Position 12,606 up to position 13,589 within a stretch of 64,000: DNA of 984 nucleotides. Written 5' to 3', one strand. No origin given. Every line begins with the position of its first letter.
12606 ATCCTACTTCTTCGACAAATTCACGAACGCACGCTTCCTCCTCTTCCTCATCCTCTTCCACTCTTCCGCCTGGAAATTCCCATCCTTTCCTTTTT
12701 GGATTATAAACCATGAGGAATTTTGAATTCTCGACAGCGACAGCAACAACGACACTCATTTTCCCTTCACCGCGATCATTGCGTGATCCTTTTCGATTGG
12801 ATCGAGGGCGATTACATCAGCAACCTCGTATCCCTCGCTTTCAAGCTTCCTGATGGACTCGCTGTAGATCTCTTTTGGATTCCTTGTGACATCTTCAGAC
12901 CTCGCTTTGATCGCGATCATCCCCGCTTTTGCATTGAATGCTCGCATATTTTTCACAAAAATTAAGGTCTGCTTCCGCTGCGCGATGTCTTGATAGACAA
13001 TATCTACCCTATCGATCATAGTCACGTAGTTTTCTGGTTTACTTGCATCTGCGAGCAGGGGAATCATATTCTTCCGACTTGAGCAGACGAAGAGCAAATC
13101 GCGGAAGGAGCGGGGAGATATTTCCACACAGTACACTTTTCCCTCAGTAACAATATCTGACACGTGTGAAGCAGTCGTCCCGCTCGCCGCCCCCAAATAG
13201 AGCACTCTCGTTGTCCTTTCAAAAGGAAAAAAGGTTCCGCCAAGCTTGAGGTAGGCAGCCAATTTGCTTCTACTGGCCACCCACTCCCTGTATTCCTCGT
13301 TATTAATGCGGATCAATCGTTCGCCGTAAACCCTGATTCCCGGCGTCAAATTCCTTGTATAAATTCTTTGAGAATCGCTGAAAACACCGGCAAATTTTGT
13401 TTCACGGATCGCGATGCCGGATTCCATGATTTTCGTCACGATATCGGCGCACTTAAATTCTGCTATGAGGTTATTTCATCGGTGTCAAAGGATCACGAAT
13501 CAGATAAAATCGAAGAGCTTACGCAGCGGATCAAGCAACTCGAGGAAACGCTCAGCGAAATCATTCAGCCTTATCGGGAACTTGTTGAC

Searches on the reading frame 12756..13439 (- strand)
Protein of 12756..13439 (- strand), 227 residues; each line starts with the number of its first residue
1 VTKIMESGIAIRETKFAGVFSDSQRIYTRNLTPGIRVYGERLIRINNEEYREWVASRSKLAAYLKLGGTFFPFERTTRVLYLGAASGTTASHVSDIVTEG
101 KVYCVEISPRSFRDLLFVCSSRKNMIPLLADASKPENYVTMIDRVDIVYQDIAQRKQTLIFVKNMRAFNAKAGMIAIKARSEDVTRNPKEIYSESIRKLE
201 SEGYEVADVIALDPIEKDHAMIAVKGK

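Call 91: search_protein_families(library=padloc, proteins=[L009:1557-4328:-, L009:4469-7438:+, L009:7438-7989:+, L009:117-650:+], max_evalue=0.01)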
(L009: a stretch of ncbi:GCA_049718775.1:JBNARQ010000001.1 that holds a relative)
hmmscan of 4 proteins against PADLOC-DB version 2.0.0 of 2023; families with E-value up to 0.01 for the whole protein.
L009:1557-4328:- (923 aa): 17 families
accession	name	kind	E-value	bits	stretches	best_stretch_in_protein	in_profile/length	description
PDLC00661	HmaB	-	5.7e-66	221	2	192-785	254-844/973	DNA-adenine methylase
PDLC00660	HmaB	-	7.8e-64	214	2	192-762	253-815/967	DNA-adenine methylase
PDLC02189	DUF1156_MTase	-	6.5e-54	181.5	3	308-698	368-708/944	-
PDLC03352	MTase_II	-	3.6e-44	148.9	3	336-551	373-599/1023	Type II methyltransferase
PDLC03233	MTase_II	-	2.4e-40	136.8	1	126-649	122-624/731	Type II methyltransferase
PDLC03314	MTase_II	-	5.1e-39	132.1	4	519-695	548-705/944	Type II methyltransferase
PDLC02541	PglX|PglXI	-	1.7e-18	64.1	1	279-635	281-589/919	PglXI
PDLC03312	MTase_II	-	2e-11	40.4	2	500-638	1110-1232/1344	Type II methyltransferase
PDLC03319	MTase_II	-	8.8e-11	39.3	1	503-639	277-393/503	Type II methyltransferase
PDLC03346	MTase_II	-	5e-10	35.8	2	514-636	604-704/1068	Type II methyltransferase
PDLC03367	MTase_II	-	6.7e-05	19.4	0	125-170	41-86/633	Type II methyltransferase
PDLC03295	MTase_II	-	0.00011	19.9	0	580-627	41-88/292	Type II methyltransferase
PDLC03387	MTase_II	-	0.00088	16.5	0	513-537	26-50/289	Type II methyltransferase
PDLC04134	mad2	-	0.0023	14.8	0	484-618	326-400/492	mads_2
PDLC03228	MTase_II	-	0.0028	15.5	0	103-167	142-205/227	Type II methyltransferase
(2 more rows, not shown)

L009:4469-7438:+ (989 aa): 2 families
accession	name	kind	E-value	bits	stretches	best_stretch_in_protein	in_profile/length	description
PDLC00662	HmaC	-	1.4e-92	309.5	1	14-671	8-674/941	AAA+ ATPase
PDLC02192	DUF499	-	4.9e-54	181.6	1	52-791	36-757/1022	-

L009:7438-7989:+ (183 aa): 0 families

L009:117-650:+ (177 aa): 0 families

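Call 118: search_protein_families(library=padloc, proteins=[L078:12651-13568:+, L078:13555-14310:-, L078:14996-15883:-, L078:16733-17296:+, L080:11958-12740:-, L080:12993-13529:-, L080:14052-15179:-, L078:14447-14671:-], max_evalue=0.001)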
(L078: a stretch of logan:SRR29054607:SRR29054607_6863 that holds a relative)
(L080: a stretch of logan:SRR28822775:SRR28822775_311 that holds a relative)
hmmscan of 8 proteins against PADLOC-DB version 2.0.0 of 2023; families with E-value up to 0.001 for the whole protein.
L078:12651-13568:+ (305 aa): 61 families (the best 25 are shown)
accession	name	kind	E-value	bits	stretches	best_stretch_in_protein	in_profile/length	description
PDLC03363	MTase_II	-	2.6e-118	392.6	1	8-301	10-293/294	Type II methyltransferase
PDLC03353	MTase_II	-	2.5e-40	136.7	2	26-119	162-253/260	Type II methyltransferase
PDLC03350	MTase_II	-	4e-40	136.2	2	25-119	207-300/312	Type II methyltransferase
PDLC03371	MTase_II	-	1.2e-26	91.9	1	37-120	173-256/260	Type II methyltransferase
PDLC03387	MTase_II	-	1.4e-25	88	1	53-123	212-281/289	Type II methyltransferase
PDLC03391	MTase_II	-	3.5e-23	79.9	1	51-299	141-378/381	Type II methyltransferase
PDLC03283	MTase_II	-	1.5e-22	78.3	2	40-119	192-274/352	Type II methyltransferase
PDLC03259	MTase_II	-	2.1e-21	74.2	1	28-117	172-256/423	Type II methyltransferase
PDLC03260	MTase_II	-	3.7e-21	73.4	1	26-129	220-320/349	Type II methyltransferase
PDLC03299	MTase_II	-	3.1e-20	70.8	1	38-128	179-267/296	Type II methyltransferase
PDLC03241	MTase_II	-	1.6e-16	58.3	1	51-120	368-437/447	Type II methyltransferase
PDLC03295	MTase_II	-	4.7e-15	53.8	1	25-122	173-272/292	Type II methyltransferase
PDLC03230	MTase_II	-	6.2e-15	53.3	1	34-116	200-282/360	Type II methyltransferase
PDLC03351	MTase_II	-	9.7e-15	52.6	1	59-166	131-235/348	Type II methyltransferase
PDLC03339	MTase_II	-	1.2e-14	51.8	1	39-119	194-274/399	Type II methyltransferase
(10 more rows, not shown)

L078:13555-14310:- (251 aa): 0 families

L078:14996-15883:- (295 aa): 6 families
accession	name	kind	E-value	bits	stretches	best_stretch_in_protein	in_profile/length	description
PDLC04916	PDC-S11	-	2.4e-42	143.3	1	7-181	23-195/358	-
PDLC04915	PDC-S11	-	4.2e-27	93.4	1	7-188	25-215/379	-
PDLC04913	PDC-S11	-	1.4e-24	84.8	1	3-172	21-198/375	-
PDLC04910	PDC-S11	-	1.2e-21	75.4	1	3-185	21-211/359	-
PDLC04909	PDC-S11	-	1.5e-15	55.6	1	6-172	24-197/347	-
PDLC04944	PDC-S18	-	1.1e-08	32.8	1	3-139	17-142/307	-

L078:16733-17296:+ (187 aa): 1 family
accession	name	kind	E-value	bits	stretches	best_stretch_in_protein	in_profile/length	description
PDLC04505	PDC-M19A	-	3e-08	31.5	1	46-148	36-135/294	-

L080:11958-12740:- (260 aa): 0 families

L080:12993-13529:- (178 aa): 0 families

L080:14052-15179:- (375 aa): 0 families

L078:14447-14671:- (74 aa): 0 families

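Call 119: search_protein_families(library=pfam, proteins=[L078:12651-13568:+, L078:13555-14310:-, L078:14996-15883:-, L078:16733-17296:+, L080:11958-12740:-, L080:12993-13529:-, L080:14052-15179:-, L078:14447-14671:-], max_evalue=0.001)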
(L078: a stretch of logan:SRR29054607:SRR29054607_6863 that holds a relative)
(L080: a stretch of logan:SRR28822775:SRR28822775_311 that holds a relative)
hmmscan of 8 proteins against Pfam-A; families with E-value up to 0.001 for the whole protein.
L078:12651-13568:+ (305 aa): 1 family
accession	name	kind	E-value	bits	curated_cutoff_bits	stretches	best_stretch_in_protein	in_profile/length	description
PF01555.25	N6_N4_Mtase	-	1.3e-28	100.9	26.7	2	38-113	142-220/221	DNA methylase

L078:13555-14310:- (251 aa): 0 families

L078:14996-15883:- (295 aa): 1 family
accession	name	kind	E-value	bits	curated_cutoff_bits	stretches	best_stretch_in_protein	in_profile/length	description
PF01939.22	NucS_C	-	1.3e-05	25.7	24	1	11-74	4-67/124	Endonuclease NucS C-terminal domain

L078:16733-17296:+ (187 aa): 0 families

L080:11958-12740:- (260 aa): 0 families

L080:12993-13529:- (178 aa): 1 family
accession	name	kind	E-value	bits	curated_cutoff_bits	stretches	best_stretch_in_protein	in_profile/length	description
PF02322.20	Cyt_bd_oxida_II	-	0.00017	21.5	35.6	1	9-164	173-300/302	Cytochrome bd terminal oxidase subunit II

L080:14052-15179:- (375 aa): 8 families
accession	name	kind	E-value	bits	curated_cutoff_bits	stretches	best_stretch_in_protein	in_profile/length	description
PF01494.25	FAD_binding_3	-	2.1e-19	70.4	22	1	4-287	2-308/349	FAD binding domain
PF01266.30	DAO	-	1.8e-09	38.1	27.9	1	5-38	1-34/353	FAD dependent oxidoreductase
PF13450.12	NAD_binding_8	-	6.2e-07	30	21.9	1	8-37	1-30/68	NAD(P)-binding Rossmann-like domain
PF07992.20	Pyr_redox_2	-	1.6e-06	28.2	26.1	1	4-44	1-41/291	Pyridine nucleotide-disulphide oxidoreductase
PF12831.13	FAD_oxidored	-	3.6e-06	27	27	1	5-36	1-32/416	FAD dependent oxidoreductase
PF00890.30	FAD_binding_2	-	6.8e-06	26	20.4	1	5-36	1-32/414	FAD binding domain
PF01134.28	GIDA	-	2.6e-05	23.9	22.1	1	5-38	1-35/391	Glucose inhibited division protein A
PF03486.20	HI0933_like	-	0.00038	20.4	50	1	5-41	2-38/244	HI0933-like protein Rossmann domain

L078:14447-14671:- (74 aa): 0 families
